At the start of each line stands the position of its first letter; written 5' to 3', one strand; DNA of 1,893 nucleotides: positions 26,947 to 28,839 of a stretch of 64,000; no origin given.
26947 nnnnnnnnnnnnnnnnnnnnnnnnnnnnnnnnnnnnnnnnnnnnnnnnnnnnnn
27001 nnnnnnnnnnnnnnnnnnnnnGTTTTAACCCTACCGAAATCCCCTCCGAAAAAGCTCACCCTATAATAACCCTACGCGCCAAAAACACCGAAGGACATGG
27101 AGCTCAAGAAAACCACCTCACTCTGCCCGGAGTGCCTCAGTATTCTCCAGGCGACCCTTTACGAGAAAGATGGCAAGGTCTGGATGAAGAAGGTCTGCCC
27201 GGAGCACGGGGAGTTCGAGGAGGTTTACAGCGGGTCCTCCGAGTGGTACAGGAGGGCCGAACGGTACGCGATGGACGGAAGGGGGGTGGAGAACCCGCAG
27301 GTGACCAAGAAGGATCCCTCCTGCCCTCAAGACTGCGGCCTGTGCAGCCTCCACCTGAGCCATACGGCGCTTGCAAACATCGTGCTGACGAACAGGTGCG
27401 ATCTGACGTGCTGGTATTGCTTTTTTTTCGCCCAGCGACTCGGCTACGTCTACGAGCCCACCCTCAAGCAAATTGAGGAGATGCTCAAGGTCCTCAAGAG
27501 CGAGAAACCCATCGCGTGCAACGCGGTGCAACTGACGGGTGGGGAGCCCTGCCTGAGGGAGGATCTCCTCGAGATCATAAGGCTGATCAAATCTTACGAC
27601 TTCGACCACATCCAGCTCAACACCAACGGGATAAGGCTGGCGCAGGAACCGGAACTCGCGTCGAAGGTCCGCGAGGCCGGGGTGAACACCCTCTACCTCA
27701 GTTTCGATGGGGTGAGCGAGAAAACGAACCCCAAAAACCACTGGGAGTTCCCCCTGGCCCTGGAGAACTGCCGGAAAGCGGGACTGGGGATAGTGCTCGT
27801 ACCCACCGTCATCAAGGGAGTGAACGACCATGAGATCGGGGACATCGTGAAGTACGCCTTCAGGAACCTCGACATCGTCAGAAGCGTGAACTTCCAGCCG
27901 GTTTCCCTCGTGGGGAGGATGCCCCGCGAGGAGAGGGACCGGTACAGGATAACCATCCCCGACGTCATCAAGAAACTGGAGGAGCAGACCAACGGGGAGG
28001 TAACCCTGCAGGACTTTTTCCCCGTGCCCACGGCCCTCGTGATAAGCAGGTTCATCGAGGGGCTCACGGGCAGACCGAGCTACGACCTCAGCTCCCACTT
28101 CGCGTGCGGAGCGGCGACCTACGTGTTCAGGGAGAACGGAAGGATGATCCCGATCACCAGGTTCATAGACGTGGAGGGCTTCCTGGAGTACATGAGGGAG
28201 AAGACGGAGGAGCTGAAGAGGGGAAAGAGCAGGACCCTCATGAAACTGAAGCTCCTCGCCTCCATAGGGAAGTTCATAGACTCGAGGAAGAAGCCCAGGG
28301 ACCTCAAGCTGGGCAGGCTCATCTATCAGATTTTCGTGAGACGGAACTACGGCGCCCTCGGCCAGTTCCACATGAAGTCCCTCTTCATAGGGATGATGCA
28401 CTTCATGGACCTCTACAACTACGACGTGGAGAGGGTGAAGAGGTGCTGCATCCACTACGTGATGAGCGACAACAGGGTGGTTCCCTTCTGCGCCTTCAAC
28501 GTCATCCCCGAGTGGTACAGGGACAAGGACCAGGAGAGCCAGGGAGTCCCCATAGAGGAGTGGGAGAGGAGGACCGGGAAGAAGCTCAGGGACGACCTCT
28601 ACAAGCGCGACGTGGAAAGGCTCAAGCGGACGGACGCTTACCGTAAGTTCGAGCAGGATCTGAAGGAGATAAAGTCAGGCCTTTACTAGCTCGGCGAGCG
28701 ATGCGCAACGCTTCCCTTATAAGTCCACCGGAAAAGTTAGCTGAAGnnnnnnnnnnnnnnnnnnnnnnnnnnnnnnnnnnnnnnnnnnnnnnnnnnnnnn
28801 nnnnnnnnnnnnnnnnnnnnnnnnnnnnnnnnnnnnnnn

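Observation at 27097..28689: Candidate tetraether (GDGT/macrocyclic archaeol) synthase: radical SAM with rubredoxin-like N-terminal knuckles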

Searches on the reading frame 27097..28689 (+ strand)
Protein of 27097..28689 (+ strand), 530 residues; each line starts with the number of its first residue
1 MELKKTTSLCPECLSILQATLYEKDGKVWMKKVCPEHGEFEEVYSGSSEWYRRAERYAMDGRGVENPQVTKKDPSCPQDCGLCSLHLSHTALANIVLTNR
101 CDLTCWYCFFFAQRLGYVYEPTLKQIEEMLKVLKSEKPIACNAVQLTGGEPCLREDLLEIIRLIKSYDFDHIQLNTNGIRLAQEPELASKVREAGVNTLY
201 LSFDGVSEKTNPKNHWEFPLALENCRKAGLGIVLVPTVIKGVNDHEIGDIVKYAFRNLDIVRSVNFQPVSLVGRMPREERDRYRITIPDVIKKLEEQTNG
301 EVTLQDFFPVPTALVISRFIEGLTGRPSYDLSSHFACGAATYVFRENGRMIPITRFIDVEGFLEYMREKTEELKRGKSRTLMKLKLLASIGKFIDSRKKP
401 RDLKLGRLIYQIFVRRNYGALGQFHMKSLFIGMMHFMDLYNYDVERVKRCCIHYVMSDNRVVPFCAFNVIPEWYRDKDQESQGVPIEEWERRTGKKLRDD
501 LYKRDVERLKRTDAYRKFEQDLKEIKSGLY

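Call 3: search_protein_families(library=pfam, proteins=[window:27097-28689:+], max_evalue=0.01)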
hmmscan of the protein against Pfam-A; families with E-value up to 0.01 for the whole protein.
window:27097-28689:+ (530 aa): 3 families
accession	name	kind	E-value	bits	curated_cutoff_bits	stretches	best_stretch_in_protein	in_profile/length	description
PF04055.27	Radical_SAM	-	1.4e-28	100.6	29.5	1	95-253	1-165/166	Radical SAM superfamily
PF23545.1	Zn_ribbon_HMPTM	-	3.3e-20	71.8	27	1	3-45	2-44/45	HMPTM N-terminal zinc ribbon domain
PF13353.11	Fer4_12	-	0.005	17.6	22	0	96-183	10-96/137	4Fe-4S single cluster domain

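Call 4: search_protein_families(library=ncbifam, proteins=[window:27097-28689:+], max_evalue=0.01)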
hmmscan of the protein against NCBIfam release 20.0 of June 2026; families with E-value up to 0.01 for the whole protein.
window:27097-28689:+ (530 aa): 51 families (the best 25 are shown)
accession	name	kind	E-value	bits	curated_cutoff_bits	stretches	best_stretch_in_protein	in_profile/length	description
NF045702.1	rSAM_GDGT_ether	equivalog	4.2e-218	724.8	450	1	5-482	1-482/486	tetraether lipid synthase Tes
NF045703.1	rSAM_Tes_intein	exception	1.1e-198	662.4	1700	2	108-523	611-1037/1040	tetraether lipid synthase Tes, intein-containing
NF045646.2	rSAM_Se_TrsS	equivalog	6.9e-106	354.4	490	2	5-309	2-306/441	radical SAM (seleno)protein TrsS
TIGR02666.1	moaA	equivalog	1.1e-25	90.3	284.05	1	95-278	14-204/336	GTP 3',8-cyclase MoaA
TIGR02668.1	moaA_archaeal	equivalog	9.9e-24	83.8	325.25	1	95-299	14-215/303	GTP 3',8-cyclase MoaA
NF001199.0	PRK00164.2-1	equivalog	4.7e-23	81.8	231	1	95-299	16-218/308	GTP 3',8-cyclase MoaA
NF050035.1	rSAM_WgK_link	exception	1e-14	54.4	650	1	89-210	7-123/367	radical SAM/SPASM peptide maturase WgkB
TIGR04251.1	SCM_rSAM_ScmF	equivalog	3e-12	46.6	400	1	96-211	9-121/353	SynChlorMet cassette radical SAM/SPASM protein ScmF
TIGR04055.1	rSAM_NirJ2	equivalog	3.5e-12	46.5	500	1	98-258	7-165/326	putative heme d1 biosynthesis radical SAM protein NirJ2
TIGR04051.1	rSAM_NirJ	equivalog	7.5e-12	44.9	515.45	1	97-211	8-116/354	heme d1 biosynthesis radical SAM protein NirJ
TIGR04317.1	W_rSAM_matur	equivalog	8e-12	44.9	380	1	95-219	8-127/349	tungsten cofactor oxidoreductase radical SAM maturase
NF038283.1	viperin_w_prok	equivalog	1.2e-11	44.3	180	1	93-212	4-123/281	viperin family antiviral radical SAM protein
TIGR02495.1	NrdG2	equivalog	1.3e-11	44.2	131.15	1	90-183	15-104/193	anaerobic ribonucleoside-triphosphate reductase activating protein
TIGR02109.1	PQQ_syn_pqqE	equivalog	1.5e-11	43.8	381.35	1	95-213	11-123/358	pyrroloquinoline quinone biosynthesis protein PqqE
TIGR04545.1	rSAM_ahbD_hemeb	equivalog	1.1e-10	41.4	500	1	97-254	6-162/339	heme b synthase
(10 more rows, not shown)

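Call 5: search_solved_structures(query=window:27097-28689:+, max_evalue=0.01, show_alignments=2)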
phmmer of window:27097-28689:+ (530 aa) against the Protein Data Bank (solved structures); distinct sequences matched with E-value up to 0.01: 7.
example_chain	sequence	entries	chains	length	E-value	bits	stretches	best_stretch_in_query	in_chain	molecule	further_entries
7tol_A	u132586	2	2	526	9e-145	486.4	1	4-492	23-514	glycerol dibiphytanyl glycerol tetraether - macrocyclic archaeol synthase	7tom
2fb2_A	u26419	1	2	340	5.3e-11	44.9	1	96-268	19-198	Molybdenum cofactor biosynthesis protein A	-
1tv7_A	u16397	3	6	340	5.6e-11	44.9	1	95-268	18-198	Molybdenum cofactor biosynthesis protein A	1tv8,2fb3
6efn_A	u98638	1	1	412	7.5e-05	24.7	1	94-253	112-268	Sporulation killing factor maturation protein SkfB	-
7voc_C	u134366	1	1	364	0.0002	23.2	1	95-227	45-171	Cytosylglucuronate decarboxylase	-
7vob_C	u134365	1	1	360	0.00021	23.2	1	95-227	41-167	Cytosylglucuronate decarboxylase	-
8wm2_A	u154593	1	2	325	0.00099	20.9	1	131-219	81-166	Fe-S radical SAM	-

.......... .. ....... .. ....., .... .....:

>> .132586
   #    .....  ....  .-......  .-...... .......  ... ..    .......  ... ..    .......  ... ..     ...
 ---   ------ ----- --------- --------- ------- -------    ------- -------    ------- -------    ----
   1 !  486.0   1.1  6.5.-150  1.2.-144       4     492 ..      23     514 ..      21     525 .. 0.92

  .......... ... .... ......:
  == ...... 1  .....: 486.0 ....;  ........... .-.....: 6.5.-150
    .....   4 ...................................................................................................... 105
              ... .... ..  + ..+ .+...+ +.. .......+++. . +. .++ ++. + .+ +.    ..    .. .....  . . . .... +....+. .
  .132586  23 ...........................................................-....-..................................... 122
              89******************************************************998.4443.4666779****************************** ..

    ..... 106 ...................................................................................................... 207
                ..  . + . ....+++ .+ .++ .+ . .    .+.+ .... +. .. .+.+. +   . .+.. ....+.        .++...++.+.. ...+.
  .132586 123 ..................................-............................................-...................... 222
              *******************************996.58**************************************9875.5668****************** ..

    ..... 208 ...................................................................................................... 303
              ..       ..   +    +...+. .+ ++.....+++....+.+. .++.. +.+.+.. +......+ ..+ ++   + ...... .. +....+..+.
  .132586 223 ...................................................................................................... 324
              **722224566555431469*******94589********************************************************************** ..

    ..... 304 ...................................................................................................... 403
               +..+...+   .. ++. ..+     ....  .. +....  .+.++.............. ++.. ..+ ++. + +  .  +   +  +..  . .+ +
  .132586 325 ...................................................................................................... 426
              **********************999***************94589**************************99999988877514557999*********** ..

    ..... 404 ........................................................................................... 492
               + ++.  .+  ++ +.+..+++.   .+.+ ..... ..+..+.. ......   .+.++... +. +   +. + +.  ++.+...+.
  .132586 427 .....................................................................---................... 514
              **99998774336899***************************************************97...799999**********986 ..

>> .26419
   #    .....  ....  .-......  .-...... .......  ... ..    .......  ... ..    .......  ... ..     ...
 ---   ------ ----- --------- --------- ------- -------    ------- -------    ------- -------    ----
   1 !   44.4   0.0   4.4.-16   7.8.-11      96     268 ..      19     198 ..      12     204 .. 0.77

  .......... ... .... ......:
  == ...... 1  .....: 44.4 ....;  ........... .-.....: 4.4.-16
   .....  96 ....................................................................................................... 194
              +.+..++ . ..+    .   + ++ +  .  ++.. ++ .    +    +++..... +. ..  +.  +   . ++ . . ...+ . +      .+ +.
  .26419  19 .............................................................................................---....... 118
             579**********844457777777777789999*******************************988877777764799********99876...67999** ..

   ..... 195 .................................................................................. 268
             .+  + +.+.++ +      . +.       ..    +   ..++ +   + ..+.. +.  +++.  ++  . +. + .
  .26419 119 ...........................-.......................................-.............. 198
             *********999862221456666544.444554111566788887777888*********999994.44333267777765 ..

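Call 7: find_homologous_proteins(query=window:27097-28689:+, max_evalue=1e-20)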
Query window:27097-28689:+ (530 aa): 5208 proteins with E <= 1e-20 among 8000 candidates; the best 120 are listed.
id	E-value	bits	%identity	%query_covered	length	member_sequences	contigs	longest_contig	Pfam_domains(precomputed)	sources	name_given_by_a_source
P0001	0.0e+0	1106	85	100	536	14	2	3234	PF23545.2,PF04055.28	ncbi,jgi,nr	ncbi:MAG: radical SAM protein [Hadesarchaea archaeon]|nr:MAG: radical SAM protein [Hadesarchaea arch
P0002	0.0e+0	1067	82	100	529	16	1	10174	PF23545.2,PF04055.28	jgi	-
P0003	0.0e+0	1050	79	100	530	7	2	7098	PF23545.2,PF04055.28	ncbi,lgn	ncbi:MAG: radical SAM protein [Candidatus Hadarchaeales archaeon]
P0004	0.0e+0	1043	78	100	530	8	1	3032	PF23545.2,PF04055.28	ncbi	-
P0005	0.0e+0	1042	82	80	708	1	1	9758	PF23545.2,PF04055.28,PF14890.12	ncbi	-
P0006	9.5e-297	1003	75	100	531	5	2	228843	PF23545.2,PF04055.28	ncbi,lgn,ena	-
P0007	1.7e-286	969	72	100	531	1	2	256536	PF23545.2,PF04055.28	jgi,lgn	jgi:hypothetical protein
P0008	1.4e-285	966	74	100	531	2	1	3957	PF23545.2,PF04055.28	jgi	jgi:hypothetical protein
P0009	1.4e-283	959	72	99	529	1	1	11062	PF23545.2,PF04055.28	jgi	-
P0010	1.4e-281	953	72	99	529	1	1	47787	PF23545.2,PF04055.28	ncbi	ncbi:MAG: radical SAM protein [Candidatus Hadarchaeales archaeon]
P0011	4.5e-281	951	72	99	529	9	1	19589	PF23545.2,PF04055.28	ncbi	ncbi:MAG: radical SAM protein [Candidatus Hadarchaeum sp.]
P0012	1.8e-279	946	71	99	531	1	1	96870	PF23545.2,PF04055.28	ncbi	-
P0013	2.9e-279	945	71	99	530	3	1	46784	PF23545.2,PF04055.28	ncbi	ncbi:MAG: tetraether lipid synthase Tes [Candidatus Hadarchaeota archaeon]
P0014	3.8e-279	945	71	100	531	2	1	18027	PF23545.2,PF04055.28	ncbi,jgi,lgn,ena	-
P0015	4.3e-278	941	71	100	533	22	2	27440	PF23545.2,PF04055.28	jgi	jgi:uncharacterized radical SAM superfamily Fe-S cluster-containing enzyme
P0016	1.3e-277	940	70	99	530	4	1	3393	PF23545.2,PF04055.28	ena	-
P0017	1.4e-277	940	70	99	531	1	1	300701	PF23545.2,PF04055.28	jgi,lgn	jgi:hypothetical protein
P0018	1.0e-276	937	70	99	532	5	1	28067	PF23545.2,PF04055.28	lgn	-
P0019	4.1e-276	935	72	99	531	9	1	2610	PF23545.2,PF04055.28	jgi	jgi:uncharacterized radical SAM superfamily Fe-S cluster-containing enzyme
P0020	1.0e-275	933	71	99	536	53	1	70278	PF23545.2,PF04055.28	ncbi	ncbi:MAG: tetraether lipid synthase Tes [Candidatus Hadarchaeaceae archaeon]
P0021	3.0e-274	929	70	99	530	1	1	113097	PF23545.2,PF04055.28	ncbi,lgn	ncbi:MAG: radical SAM protein [Candidatus Hadarchaeales archaeon]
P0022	4.0e-274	928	69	99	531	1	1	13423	PF23545.2,PF04055.28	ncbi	ncbi:MAG: tetraether lipid synthase Tes [Methanobacteriota archaeon]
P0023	1.3e-273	927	71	99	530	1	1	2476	PF23545.2,PF04055.28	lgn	-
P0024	1.3e-272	923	69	99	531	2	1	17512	PF23545.2,PF04055.28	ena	-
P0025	1.3e-272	923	70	99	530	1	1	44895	PF23545.2,PF04055.28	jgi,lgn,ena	-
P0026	1.8e-271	919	69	99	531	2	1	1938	PF23545.2,PF04055.28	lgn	-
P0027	1.2e-270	917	71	97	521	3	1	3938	PF23545.2,PF04055.28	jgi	-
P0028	2.3e-270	916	69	99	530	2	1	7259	PF23545.2,PF04055.28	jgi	jgi:uncharacterized radical SAM superfamily Fe-S cluster-containing enzyme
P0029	3.1e-270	915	69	99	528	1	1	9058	PF23545.2,PF04055.28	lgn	-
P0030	4.8e-269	911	69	99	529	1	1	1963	PF23545.2,PF04055.28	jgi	-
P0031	7.4e-269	911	67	99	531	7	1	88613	PF23545.2,PF04055.28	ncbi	-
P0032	1.5e-267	907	69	99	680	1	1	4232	PF23545.2,PF04055.28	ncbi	-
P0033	4.5e-264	895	69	97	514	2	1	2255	PF23545.2,PF04055.28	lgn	-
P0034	6.3e-262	888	66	99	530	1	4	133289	PF23545.2,PF04055.28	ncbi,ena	-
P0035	1.5e-260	883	67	100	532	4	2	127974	PF23545.2,PF04055.28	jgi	-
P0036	2.4e-260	883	67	97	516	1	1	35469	PF23545.2,PF04055.28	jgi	jgi:hypothetical protein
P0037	8.4e-258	874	66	99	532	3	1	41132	PF23545.2,PF04055.28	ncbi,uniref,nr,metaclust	ncbi:hypothetical protein AKJ35_00470 [candidate division MSBL1 archaeon SCGC-AAA833F18]|uniref:Radi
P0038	1.3e-252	857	66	96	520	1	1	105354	PF23545.2,PF04055.28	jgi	-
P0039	1.5e-250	850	66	97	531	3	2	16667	PF23545.2,PF04055.28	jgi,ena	-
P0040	2.9e-250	849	64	98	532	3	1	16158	PF23545.2,PF04055.28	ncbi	-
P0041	3.2e-249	846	64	97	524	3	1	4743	PF23545.2,PF04055.28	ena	-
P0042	1.4e-248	844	64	97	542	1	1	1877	PF23545.2,PF04055.28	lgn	-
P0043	2.2e-248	843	65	97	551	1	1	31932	PF23545.2,PF04055.28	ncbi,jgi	-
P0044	3.2e-248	843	63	98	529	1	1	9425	PF23545.2,PF04055.28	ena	-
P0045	1.0e-247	841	64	97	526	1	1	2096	PF23545.2,PF04055.28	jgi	jgi:uncharacterized radical SAM superfamily Fe-S cluster-containing enzyme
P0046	2.1e-247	840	67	95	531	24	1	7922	PF23545.2,PF04055.28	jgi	jgi:hypothetical protein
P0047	1.2e-246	838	64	97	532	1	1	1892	PF23545.2,PF04055.28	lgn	-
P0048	1.4e-245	834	64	97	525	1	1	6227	PF23545.2,PF04055.28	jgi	jgi:uncharacterized radical SAM superfamily Fe-S cluster-containing enzyme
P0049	1.6e-245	834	63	97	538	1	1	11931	PF23545.2,PF04055.28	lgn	-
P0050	1.9e-245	834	63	99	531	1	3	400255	PF23545.2,PF04055.28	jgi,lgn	jgi:uncharacterized radical SAM superfamily Fe-S cluster-containing enzyme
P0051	2.6e-244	830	64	98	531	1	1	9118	PF23545.2,PF04055.28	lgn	-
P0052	3.9e-244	829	64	97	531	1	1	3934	PF23545.2,PF04055.28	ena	-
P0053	2.5e-243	827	65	97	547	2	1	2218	PF23545.2,PF04055.28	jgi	jgi:uncharacterized radical SAM superfamily Fe-S cluster-containing enzyme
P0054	1.3e-242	824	63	97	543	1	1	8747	PF23545.2,PF04055.28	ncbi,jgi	-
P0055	1.4e-242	824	64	96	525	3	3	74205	PF23545.2,PF04055.28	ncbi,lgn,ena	-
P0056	1.9e-242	824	64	97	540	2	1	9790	PF23545.2,PF04055.28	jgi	-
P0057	3.6e-242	823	62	97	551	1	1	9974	PF23545.2,PF04055.28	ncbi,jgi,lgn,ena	-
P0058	5.1e-242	822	63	98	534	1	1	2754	PF23545.2,PF04055.28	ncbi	-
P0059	5.4e-242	822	61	99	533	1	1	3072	PF23545.2,PF04055.28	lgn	-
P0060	1.7e-241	821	64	97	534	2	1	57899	PF23545.2,PF04055.28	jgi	jgi:uncharacterized radical SAM superfamily Fe-S cluster-containing enzyme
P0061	3.4e-241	820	65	95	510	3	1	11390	PF23545.2,PF04055.28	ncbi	ncbi:MAG: radical SAM protein [Candidatus Aenigmatarchaeota archaeon]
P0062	3.8e-241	819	65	95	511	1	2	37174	PF23545.2,PF04055.28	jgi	jgi:uncharacterized radical SAM superfamily Fe-S cluster-containing enzyme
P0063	3.9e-241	819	63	97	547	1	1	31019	PF23545.2,PF04055.28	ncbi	-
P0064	5.7e-241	819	62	97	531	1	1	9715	PF23545.2,PF04055.28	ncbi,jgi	-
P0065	4.6e-240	816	63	97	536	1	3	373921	PF23545.2,PF04055.28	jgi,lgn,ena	-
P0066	5.6e-240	815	62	97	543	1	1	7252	PF23545.2,PF04055.28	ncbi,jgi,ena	-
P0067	1.4e-239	814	63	97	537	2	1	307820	PF23545.2,PF04055.28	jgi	jgi:uncharacterized radical SAM superfamily Fe-S cluster-containing enzyme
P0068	1.4e-239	814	62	97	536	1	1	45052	PF23545.2,PF04055.28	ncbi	-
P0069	1.8e-239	814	63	98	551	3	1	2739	PF23545.2,PF04055.28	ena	-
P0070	3.7e-239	813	62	97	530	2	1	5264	PF23545.2,PF04055.28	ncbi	-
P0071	9.0e-239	812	63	97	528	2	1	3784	PF23545.2,PF04055.28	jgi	-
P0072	1.5e-238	811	62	97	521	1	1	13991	PF23545.2,PF04055.28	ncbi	-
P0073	1.5e-238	811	62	97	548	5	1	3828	PF23545.2,PF04055.28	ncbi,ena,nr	ncbi:MAG: radical SAM protein [Candidatus Aenigmarchaeota archaeon]|nr:radical SAM protein [Candidat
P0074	1.6e-238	811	62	97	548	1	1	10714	PF23545.2,PF04055.28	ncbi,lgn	-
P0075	1.7e-238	811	62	97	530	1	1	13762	PF23545.2,PF04055.28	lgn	-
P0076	1.9e-238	810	60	97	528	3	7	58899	PF23545.2,PF04055.28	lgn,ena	-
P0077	2.0e-238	810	62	97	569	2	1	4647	PF23545.2,PF04055.28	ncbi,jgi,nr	ncbi:MAG: radical SAM protein [Candidatus Aenigmatarchaeota archaeon]|nr:MAG: radical SAM protein [C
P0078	2.1e-238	810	61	98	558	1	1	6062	PF23545.2,PF04055.28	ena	-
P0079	4.7e-238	809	63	97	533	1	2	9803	PF23545.2,PF04055.28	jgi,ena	-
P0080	7.7e-238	808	63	96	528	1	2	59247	PF23545.2,PF04055.28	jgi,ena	-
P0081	9.4e-238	808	61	97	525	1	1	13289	PF23545.2,PF04055.28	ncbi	ncbi:MAG: tetraether lipid synthase Tes [Nanoarchaeota archaeon]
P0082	1.2e-237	808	62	97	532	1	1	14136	PF23545.2,PF04055.28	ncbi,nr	ncbi:MAG: radical SAM protein [Candidatus Aenigmarchaeota archaeon]|nr:radical SAM protein [Candidat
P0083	2.2e-237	807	62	97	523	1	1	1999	PF23545.2,PF04055.28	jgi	jgi:hypothetical protein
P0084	2.5e-237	807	62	97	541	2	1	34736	PF23545.2,PF04055.28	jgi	jgi:uncharacterized radical SAM superfamily Fe-S cluster-containing enzyme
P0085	2.7e-237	807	63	95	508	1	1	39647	PF23545.2,PF04055.28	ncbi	-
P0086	3.2e-237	806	63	97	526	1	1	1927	PF23545.2,PF04055.28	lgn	-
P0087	3.9e-237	806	62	97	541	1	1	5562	PF23545.2,PF04055.28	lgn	-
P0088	5.0e-237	806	63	95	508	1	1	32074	PF23545.2,PF04055.28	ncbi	-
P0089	5.3e-237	806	62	97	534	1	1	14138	PF23545.2,PF04055.28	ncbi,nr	ncbi:MAG: radical SAM protein [Candidatus Aenigmarchaeota archaeon]|nr:radical SAM protein [Candidat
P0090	5.4e-237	806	61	97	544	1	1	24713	PF23545.2,PF04055.28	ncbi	-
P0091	7.3e-237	805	61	97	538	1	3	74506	PF23545.2,PF04055.28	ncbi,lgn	-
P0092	8.4e-237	805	61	97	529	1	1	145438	PF23545.2,PF04055.28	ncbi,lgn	-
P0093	9.5e-237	805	61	98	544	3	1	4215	PF23545.2,PF04055.28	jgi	jgi:uncharacterized radical SAM superfamily Fe-S cluster-containing enzyme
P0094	9.7e-237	805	61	97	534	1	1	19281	PF23545.2,PF04055.28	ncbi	-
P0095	1.1e-236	805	61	97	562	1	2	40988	PF23545.2,PF04055.28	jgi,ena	-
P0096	1.7e-236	804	62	98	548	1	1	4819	PF23545.2,PF04055.28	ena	-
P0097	2.2e-236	804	64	95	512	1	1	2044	PF23545.2,PF04055.28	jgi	jgi:uncharacterized radical SAM superfamily Fe-S cluster-containing enzyme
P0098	2.2e-236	804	61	98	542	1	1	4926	PF23545.2,PF04055.28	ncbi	-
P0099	3.0e-236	803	61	97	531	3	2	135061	PF23545.2,PF04055.28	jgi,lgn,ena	-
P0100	3.2e-236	803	62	97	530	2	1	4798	PF23545.2,PF04055.28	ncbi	-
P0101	4.5e-236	803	61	97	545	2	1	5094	PF23545.2,PF04055.28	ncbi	-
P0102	4.8e-236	803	61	97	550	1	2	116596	PF23545.2,PF04055.28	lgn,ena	-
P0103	7.3e-236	802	61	97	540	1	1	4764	PF23545.2,PF04055.28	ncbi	-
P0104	7.8e-236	802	63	95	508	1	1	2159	PF23545.2,PF04055.28,PF13353.12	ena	-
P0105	8.8e-236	802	61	97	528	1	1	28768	PF23545.2,PF04055.28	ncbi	-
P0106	9.2e-236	802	62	97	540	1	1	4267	PF23545.2,PF04055.28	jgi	jgi:uncharacterized radical SAM superfamily Fe-S cluster-containing enzyme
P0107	9.6e-236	802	61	97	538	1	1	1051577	PF23545.2,PF04055.28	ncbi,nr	ncbi:MAG: radical SAM protein [Candidatus Aenigmatarchaeota archaeon]|nr:MAG: radical SAM protein [C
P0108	1.8e-235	801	63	97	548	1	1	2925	PF23545.2,PF04055.28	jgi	jgi:uncharacterized radical SAM superfamily Fe-S cluster-containing enzyme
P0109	2.6e-235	800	61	97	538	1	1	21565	PF23545.2,PF04055.28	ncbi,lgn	ncbi:MAG: radical SAM protein [Candidatus Aenigmatarchaeota archaeon]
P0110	2.8e-235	800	64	94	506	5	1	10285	PF23545.2,PF04055.28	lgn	-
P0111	3.4e-235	800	61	96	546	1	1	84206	PF23545.2,PF04055.28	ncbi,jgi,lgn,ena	-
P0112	3.9e-235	800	61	97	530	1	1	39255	PF23545.2,PF04055.28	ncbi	ncbi:MAG: tetraether lipid synthase Tes [Candidatus Aenigmatarchaeota archaeon]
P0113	4.4e-235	799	62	96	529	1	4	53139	PF23545.2,PF04055.28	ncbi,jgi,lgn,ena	-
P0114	4.6e-235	799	62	95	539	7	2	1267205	PF23545.2,PF04055.28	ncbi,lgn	-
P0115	6.1e-235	799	61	98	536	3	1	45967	PF23545.2,PF04055.28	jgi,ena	-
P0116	6.1e-235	799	62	95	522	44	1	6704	PF23545.2,PF04055.28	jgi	-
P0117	7.6e-235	799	62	97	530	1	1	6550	PF23545.2,PF04055.28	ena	-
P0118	1.6e-234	798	63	95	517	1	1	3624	PF23545.2,PF04055.28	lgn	-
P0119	4.3e-234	796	62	97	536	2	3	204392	PF23545.2,PF04055.28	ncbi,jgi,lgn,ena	-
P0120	4.5e-234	796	61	98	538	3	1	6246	PF23545.2,PF04055.28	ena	-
